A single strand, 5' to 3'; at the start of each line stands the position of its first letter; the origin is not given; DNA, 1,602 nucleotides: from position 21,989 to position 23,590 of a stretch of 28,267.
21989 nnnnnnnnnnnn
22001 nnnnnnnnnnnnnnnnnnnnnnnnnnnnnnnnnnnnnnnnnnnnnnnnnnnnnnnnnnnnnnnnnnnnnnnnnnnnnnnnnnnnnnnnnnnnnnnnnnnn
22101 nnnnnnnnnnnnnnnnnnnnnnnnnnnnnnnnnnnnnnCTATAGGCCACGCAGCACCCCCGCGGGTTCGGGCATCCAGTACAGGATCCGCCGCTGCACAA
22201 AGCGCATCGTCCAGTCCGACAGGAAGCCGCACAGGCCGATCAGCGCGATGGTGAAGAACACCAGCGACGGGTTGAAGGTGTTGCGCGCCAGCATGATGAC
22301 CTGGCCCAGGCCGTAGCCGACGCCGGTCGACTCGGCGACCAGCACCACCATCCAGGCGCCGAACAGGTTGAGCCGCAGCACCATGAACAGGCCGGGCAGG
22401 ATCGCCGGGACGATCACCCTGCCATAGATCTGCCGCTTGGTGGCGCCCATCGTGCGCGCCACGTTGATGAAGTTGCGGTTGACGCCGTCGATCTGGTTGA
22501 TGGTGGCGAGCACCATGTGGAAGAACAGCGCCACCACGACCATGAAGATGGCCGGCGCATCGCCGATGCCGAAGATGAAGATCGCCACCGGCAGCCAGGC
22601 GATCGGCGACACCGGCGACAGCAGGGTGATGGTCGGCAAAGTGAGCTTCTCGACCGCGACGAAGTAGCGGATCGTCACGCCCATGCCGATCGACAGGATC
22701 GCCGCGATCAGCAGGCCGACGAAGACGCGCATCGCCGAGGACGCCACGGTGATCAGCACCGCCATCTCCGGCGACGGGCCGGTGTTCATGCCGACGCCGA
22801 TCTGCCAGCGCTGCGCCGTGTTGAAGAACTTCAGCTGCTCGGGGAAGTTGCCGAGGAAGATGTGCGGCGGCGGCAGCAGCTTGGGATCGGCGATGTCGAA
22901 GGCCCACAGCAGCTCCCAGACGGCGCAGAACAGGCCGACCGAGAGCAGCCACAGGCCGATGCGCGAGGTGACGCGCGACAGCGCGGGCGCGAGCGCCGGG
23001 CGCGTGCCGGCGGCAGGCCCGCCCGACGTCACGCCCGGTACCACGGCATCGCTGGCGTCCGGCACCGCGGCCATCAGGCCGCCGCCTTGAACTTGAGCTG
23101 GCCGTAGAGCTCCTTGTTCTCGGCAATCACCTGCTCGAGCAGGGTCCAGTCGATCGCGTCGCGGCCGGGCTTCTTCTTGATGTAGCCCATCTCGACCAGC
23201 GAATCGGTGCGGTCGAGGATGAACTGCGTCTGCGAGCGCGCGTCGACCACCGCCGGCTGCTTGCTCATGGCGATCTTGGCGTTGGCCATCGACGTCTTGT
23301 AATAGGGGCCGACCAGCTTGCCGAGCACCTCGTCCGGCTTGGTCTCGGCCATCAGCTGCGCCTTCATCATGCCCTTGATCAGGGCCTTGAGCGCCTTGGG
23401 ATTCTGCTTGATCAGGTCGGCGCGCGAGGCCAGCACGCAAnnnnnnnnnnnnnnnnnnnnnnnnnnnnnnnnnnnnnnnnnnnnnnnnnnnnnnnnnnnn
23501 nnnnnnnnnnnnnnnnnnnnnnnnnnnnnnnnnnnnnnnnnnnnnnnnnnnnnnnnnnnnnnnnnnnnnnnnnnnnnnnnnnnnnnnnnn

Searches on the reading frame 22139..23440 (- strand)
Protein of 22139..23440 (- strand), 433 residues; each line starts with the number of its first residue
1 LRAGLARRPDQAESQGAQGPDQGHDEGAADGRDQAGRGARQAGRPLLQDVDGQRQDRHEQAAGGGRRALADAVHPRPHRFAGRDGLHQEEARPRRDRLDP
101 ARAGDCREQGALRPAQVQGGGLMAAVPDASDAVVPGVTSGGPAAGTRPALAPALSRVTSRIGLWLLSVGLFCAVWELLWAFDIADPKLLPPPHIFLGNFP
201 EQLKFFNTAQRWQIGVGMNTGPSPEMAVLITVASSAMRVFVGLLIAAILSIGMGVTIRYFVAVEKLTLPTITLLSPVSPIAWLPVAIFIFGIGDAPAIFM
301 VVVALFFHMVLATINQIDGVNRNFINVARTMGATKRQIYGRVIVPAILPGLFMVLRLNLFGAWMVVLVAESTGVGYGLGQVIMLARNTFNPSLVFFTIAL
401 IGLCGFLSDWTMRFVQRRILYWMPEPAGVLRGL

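Call 32: search_protein_families(library=pfam, proteins=[window:22139-23440:-])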
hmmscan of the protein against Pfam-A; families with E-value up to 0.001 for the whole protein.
window:22139-23440:- (433 aa): 1 family
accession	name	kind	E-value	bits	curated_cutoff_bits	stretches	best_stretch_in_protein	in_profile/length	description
PF00528.27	BPD_transp_1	-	8.2e-19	68.5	26.4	1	249-419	4-182/184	Binding-protein-dependent transport system inner membrane component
